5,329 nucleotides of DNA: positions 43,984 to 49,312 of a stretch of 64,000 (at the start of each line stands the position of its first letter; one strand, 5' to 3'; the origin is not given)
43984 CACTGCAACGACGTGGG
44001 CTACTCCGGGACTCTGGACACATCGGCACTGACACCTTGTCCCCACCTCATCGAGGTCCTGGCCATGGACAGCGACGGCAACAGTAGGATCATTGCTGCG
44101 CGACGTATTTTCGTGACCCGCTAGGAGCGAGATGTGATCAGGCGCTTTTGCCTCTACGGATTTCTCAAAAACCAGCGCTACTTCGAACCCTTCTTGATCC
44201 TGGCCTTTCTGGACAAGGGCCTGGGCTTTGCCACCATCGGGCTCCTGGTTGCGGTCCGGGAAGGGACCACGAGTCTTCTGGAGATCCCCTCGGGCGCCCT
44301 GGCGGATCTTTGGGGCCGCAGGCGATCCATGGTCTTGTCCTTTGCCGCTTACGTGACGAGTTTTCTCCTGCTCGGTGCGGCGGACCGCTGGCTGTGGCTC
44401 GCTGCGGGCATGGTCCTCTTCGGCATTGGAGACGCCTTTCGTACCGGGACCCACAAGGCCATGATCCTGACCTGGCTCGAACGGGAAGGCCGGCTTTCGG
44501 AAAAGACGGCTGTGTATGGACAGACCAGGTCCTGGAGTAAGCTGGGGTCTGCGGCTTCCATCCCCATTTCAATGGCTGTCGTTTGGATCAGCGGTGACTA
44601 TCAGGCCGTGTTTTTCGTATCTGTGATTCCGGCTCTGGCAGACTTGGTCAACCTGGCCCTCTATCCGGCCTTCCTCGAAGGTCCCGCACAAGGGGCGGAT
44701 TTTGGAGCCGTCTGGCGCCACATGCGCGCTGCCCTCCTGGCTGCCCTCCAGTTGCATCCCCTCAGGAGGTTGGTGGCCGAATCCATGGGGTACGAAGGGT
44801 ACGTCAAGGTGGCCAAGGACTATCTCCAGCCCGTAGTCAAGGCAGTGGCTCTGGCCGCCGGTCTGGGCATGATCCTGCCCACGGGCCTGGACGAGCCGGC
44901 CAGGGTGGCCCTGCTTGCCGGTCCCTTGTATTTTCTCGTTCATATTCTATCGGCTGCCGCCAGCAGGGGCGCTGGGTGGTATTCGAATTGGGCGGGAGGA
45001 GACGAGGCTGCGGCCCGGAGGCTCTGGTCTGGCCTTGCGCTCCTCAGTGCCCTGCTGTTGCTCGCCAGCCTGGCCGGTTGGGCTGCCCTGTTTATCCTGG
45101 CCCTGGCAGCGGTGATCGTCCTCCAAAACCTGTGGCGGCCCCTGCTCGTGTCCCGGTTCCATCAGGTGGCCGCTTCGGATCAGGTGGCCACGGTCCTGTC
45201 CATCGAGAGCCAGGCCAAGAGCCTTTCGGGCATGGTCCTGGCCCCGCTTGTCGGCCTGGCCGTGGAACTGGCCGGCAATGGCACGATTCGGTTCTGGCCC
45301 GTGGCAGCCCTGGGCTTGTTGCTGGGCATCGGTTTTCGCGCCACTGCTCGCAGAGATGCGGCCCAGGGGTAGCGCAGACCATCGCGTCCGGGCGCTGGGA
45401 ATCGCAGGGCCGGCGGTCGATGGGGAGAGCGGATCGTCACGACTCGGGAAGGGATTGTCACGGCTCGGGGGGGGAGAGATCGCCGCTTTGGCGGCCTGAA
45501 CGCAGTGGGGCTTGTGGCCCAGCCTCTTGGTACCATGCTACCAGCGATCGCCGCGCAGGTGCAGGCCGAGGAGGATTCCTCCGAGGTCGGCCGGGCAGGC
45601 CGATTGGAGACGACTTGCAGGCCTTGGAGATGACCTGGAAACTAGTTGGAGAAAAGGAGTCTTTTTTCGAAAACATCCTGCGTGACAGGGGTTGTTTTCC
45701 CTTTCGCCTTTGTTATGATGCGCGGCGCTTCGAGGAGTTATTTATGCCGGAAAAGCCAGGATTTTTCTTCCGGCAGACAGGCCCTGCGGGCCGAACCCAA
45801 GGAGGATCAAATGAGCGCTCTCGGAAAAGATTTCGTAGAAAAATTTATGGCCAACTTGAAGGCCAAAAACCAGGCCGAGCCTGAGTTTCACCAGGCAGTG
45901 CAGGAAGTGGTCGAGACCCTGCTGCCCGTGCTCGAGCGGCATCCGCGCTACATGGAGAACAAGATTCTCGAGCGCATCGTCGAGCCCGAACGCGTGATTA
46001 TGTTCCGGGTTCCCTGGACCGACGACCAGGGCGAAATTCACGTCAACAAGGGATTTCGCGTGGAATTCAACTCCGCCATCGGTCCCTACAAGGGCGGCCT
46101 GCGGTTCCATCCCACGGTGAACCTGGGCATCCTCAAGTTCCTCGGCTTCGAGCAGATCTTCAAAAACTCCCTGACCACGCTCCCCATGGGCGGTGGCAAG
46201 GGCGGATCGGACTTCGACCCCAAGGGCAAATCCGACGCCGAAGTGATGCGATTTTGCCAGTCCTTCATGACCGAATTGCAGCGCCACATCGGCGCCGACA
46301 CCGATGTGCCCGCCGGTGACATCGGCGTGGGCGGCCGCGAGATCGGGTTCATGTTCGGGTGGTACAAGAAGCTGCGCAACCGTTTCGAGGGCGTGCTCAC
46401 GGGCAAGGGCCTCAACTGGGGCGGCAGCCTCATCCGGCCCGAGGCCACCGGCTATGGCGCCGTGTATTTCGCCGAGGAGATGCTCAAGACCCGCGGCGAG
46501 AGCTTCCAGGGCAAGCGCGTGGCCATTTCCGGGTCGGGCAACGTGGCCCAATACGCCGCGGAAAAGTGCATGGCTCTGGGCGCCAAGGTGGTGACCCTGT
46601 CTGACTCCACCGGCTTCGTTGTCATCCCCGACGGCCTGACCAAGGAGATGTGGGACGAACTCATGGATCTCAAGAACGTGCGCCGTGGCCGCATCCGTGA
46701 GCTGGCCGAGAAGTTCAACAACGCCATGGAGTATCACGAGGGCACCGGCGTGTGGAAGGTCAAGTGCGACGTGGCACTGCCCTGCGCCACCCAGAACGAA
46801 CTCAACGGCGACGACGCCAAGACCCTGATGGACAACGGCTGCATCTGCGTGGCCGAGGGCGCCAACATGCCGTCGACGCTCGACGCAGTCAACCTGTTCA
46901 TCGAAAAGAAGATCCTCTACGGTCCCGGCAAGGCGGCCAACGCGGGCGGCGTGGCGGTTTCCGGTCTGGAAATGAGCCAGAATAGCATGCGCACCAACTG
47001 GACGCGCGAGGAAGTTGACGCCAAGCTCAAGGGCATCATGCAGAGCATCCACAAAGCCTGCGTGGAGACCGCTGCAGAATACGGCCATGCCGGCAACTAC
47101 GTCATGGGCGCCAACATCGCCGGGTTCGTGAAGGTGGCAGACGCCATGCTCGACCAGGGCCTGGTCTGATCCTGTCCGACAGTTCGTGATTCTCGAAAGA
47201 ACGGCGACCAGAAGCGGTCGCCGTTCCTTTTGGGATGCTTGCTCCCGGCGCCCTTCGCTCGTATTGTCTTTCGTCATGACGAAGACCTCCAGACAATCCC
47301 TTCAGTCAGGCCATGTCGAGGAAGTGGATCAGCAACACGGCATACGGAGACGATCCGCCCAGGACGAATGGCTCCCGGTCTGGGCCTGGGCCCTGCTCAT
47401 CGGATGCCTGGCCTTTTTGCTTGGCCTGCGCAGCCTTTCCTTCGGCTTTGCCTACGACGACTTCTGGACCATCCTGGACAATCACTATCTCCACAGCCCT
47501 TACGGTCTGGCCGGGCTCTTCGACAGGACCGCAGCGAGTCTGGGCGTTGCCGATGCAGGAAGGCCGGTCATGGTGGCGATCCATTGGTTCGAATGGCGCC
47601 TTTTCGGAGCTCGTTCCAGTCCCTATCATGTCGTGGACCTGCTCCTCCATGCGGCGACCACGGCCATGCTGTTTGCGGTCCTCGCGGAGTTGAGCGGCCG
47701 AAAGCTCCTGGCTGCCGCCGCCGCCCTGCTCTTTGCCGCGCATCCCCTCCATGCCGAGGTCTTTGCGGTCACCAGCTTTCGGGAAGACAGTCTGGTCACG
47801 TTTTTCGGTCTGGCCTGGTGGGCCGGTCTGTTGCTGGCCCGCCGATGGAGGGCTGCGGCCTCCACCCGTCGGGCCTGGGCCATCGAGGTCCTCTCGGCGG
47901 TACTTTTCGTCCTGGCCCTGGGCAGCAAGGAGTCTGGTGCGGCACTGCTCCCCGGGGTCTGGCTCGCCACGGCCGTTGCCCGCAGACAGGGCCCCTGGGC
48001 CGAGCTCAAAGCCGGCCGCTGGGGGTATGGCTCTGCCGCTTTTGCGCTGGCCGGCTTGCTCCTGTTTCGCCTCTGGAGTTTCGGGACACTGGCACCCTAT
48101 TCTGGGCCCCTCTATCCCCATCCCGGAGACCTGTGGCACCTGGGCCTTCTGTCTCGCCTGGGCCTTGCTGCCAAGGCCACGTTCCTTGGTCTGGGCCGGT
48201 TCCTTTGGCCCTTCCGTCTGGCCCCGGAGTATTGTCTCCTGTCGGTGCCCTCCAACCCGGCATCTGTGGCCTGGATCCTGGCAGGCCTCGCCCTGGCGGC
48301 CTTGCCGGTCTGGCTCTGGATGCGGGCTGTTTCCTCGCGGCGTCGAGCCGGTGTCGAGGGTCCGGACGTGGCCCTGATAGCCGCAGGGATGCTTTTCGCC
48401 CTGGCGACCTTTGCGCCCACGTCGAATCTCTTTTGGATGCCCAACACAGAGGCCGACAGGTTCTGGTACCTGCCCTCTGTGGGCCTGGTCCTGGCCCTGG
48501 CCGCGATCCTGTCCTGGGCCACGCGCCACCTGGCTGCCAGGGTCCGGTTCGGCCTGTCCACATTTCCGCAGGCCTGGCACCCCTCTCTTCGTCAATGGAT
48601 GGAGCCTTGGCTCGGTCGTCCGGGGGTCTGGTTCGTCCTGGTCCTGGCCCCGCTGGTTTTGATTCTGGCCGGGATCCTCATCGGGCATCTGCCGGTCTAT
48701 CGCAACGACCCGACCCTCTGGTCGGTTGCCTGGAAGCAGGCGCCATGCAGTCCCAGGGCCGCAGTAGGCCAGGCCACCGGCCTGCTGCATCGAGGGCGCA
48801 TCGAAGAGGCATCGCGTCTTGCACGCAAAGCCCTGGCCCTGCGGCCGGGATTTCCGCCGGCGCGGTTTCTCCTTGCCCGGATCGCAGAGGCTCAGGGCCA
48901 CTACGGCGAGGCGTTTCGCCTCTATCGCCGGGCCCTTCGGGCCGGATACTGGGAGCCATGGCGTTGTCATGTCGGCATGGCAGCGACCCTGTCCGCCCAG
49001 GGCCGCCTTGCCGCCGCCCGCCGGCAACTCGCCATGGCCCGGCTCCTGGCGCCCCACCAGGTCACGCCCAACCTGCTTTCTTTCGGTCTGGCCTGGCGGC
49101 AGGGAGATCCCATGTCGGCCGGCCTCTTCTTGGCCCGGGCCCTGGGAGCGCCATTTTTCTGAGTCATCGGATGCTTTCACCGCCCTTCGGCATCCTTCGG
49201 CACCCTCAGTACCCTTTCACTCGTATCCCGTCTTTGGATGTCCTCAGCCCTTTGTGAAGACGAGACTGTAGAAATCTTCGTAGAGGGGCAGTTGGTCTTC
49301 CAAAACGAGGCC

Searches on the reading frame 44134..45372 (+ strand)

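Call 72: search_protein_families(library=pfam, proteins=[window:44134-45372:+], max_evalue=0.000001)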
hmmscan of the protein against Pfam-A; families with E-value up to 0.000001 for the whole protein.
window:44134-45372:+ (412 aa): 1 family
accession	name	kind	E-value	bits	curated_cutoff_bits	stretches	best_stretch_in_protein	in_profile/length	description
PF07690.21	MFS_1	-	4.1e-13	49.4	33.4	1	20-367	18-344/347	Major Facilitator Superfamily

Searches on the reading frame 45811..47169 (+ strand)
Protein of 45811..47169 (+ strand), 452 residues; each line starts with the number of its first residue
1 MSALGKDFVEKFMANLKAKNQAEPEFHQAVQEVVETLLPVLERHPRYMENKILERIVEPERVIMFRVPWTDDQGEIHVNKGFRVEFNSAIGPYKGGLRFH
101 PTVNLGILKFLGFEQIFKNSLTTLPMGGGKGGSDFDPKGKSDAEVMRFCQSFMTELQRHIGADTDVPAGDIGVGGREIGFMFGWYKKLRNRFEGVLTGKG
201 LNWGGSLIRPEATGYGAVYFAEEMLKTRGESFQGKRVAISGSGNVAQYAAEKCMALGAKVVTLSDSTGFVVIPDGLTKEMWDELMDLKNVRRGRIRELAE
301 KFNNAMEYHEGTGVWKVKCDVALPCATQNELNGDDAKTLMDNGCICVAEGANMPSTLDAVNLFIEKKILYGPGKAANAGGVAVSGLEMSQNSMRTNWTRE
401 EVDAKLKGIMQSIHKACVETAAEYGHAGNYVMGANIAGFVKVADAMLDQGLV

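Call 66: search_protein_families(library=ncbifam, proteins=[window:45811-47169:+], max_evalue=1e-10)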
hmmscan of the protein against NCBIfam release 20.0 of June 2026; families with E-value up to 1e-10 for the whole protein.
window:45811-47169:+ (452 aa): 5 families
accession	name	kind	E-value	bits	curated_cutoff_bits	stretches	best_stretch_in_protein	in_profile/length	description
NF006929.0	PRK09414.1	equivalog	3e-238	791.1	536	1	7-452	5-445/445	NADP-specific glutamate dehydrogenase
NF010634.0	PRK14031.1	equivalog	9e-206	683.6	822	1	11-452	5-444/444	NADP-specific glutamate dehydrogenase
NF010633.0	PRK14030.1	subfamily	6e-205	681.5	743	1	9-452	3-445/445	glutamate dehydrogenase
NF040817.1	GdhA_Arch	equivalog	2e-67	228.2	750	1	33-452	6-417/419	glutamate dehydrogenase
NF041398.1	GluDhGdhB_Halo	equivalog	8.7e-62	209.3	620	1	48-451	20-408/410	glutamate dehydrogenase GdhB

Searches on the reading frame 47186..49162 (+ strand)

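Call 11: search_protein_families(library=pfam, proteins=[window:47186-49162:+], max_evalue=5)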
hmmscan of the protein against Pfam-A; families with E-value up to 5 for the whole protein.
window:47186-49162:+ (658 aa): 15 families
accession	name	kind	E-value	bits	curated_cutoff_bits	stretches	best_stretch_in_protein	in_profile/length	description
PF07719.23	TPR_2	-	1.5e-08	34.5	27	2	559-585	3-29/34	Tetratricopeptide repeat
PF14559.12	TPR_19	-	3.4e-08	34.1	25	2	533-585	1-53/68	Tetratricopeptide repeat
PF13424.12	TPR_12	-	1.3e-05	25.7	30.1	1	560-585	48-73/77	Tetratricopeptide repeat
PF13432.12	TPR_16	-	3e-05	24.8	32.7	1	529-586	3-60/65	Tetratricopeptide repeat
PF13428.12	TPR_14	-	3.7e-05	24.4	23.5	2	528-566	6-44/44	Tetratricopeptide repeat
PF13431.12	TPR_17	-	0.00013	22.4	24.4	1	545-576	1-32/34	Tetratricopeptide repeat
PF13176.12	TPR_7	-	0.00042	20.6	27.9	1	561-586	3-28/36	Tetratricopeptide repeat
PF24575.1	TPR_Slam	-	0.0011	19.8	35.2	2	564-614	54-103/104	Surface lipoprotein assembly modifier, N-terminal TPR repeats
PF00515.34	TPR_1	-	0.002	18.3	27.8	1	559-585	3-29/34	Tetratricopeptide repeat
PF13374.12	TPR_10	-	0.0029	18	27.5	2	533-553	12-32/42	Tetratricopeptide repeat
PF12895.13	ANAPC3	-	0.0076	16.9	27.2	1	523-581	23-80/82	Anaphase-promoting complex, cyclosome, subunit 3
PF12688.13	TPR_5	-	0.031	15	24.2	1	560-616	4-62/119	Tetratrico peptide repeat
PF13181.12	TPR_8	-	0.036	14.7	25.7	1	559-585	3-29/34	Tetratricopeptide repeat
PF07721.20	TPR_4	-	0.077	14.1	27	3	523-547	1-25/26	Tetratricopeptide repeat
PF14927.11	Neurensin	-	0.23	11.6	27.7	1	46-90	21-65/132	Neurensin/Transmembrane protein 74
